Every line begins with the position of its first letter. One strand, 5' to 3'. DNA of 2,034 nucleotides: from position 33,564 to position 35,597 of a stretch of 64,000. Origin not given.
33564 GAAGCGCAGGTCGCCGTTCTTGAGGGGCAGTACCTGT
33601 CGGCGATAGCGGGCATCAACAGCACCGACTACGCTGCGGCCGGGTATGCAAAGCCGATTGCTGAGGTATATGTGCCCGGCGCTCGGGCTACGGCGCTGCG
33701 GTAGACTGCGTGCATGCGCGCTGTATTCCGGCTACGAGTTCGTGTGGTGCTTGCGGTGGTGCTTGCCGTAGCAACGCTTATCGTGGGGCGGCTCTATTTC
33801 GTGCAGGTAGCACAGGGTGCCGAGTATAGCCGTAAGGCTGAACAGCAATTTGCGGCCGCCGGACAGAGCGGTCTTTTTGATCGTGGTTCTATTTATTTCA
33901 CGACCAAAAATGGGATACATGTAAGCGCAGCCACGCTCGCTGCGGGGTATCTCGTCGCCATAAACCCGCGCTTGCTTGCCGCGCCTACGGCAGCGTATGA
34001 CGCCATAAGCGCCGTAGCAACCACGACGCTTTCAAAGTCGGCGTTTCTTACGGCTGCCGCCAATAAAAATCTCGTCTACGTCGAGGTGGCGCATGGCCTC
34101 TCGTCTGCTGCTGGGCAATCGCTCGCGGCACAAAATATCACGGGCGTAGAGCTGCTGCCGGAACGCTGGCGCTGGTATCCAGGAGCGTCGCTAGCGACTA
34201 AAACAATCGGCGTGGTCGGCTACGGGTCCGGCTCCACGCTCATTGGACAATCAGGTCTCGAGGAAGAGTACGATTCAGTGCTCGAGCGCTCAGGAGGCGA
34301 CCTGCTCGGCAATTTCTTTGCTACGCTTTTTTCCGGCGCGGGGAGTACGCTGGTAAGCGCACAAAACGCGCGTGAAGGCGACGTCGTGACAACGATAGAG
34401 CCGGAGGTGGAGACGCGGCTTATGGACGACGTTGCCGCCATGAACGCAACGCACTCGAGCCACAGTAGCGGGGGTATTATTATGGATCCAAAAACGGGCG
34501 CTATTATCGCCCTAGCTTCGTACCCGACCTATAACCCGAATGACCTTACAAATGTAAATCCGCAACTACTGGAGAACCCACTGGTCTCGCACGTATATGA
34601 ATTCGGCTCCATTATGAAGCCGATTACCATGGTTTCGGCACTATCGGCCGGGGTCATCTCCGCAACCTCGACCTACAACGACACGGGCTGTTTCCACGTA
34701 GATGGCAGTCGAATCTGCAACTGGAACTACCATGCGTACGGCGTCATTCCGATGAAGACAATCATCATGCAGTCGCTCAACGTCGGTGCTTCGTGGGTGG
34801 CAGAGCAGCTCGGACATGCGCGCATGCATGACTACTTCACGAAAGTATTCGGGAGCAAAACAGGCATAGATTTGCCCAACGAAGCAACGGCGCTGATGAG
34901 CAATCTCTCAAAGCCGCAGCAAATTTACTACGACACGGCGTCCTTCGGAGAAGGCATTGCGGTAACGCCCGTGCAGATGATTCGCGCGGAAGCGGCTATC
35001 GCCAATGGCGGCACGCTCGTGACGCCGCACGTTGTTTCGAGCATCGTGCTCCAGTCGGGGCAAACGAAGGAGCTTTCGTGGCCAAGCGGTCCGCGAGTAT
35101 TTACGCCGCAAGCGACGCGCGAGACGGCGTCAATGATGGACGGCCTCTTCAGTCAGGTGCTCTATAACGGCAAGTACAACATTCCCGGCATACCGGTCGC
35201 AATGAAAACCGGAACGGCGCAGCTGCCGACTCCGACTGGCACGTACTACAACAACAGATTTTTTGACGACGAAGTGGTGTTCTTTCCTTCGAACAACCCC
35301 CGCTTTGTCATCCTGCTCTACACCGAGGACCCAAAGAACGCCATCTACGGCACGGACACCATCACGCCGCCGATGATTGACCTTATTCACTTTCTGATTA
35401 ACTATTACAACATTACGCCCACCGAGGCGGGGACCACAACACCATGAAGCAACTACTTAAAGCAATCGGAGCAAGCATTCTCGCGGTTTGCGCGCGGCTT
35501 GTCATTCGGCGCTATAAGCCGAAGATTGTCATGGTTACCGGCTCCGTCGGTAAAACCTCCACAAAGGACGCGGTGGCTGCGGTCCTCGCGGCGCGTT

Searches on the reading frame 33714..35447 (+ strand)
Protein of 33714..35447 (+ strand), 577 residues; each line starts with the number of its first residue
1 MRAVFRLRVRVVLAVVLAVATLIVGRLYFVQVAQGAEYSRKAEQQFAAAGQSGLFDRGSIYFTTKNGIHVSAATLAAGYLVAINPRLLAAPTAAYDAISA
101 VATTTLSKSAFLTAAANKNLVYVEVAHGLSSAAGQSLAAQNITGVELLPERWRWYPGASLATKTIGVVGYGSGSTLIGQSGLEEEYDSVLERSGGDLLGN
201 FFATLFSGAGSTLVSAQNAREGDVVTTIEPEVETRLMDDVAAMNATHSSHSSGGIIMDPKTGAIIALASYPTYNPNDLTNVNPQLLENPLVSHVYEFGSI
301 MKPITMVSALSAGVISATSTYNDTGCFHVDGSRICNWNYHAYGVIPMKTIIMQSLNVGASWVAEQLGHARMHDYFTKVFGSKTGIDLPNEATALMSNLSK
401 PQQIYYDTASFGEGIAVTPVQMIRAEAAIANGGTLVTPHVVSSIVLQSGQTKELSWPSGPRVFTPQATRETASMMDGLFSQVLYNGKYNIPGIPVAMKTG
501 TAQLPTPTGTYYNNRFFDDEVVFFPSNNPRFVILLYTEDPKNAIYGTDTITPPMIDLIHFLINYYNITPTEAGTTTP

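Call 49: search_protein_families(library=pfam, proteins=[window:33714-35447:+], max_evalue=0.001)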
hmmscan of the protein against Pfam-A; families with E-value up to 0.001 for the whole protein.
window:33714-35447:+ (577 aa): 2 families
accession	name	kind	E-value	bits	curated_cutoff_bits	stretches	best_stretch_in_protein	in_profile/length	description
PF00905.27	Transpeptidase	-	9.5e-54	183.1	22.1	1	255-544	4-283/299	Penicillin binding protein transpeptidase domain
PF03717.20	PBP_dimer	-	0.00019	22.4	24.4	1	112-191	61-159/180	Penicillin-binding Protein dimerisation domain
